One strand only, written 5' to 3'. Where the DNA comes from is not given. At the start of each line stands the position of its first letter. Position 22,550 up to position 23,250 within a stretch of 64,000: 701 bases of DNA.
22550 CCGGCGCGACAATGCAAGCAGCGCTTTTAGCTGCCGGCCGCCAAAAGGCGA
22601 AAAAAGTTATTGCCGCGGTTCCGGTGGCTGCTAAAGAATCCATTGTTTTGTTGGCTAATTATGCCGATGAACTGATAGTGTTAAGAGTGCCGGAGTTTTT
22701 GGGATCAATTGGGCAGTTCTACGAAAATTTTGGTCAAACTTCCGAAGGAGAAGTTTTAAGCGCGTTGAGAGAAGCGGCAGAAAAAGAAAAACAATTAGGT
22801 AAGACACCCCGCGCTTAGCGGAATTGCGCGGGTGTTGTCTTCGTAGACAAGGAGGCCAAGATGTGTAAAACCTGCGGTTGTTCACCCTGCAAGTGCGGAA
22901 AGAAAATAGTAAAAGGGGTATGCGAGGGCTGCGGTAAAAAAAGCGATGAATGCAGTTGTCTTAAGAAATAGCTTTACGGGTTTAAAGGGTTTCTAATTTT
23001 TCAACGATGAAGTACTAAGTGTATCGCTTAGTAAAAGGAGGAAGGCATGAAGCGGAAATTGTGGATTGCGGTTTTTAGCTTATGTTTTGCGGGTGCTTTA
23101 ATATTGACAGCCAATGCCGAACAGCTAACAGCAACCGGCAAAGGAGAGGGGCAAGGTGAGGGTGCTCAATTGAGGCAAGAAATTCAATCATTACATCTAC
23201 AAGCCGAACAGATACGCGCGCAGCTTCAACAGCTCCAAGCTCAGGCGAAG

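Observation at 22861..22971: Unannotated 36-aa peptide with 11 cysteines (metallothionein-like) with its own RBS and conserved leader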

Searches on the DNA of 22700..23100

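Call 72: search_rna_families(source=window, start=22700, end=23100, threshold=evalue, max_evalue=1)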
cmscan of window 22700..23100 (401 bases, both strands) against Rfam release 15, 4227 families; matches with E-value up to 1: 0.
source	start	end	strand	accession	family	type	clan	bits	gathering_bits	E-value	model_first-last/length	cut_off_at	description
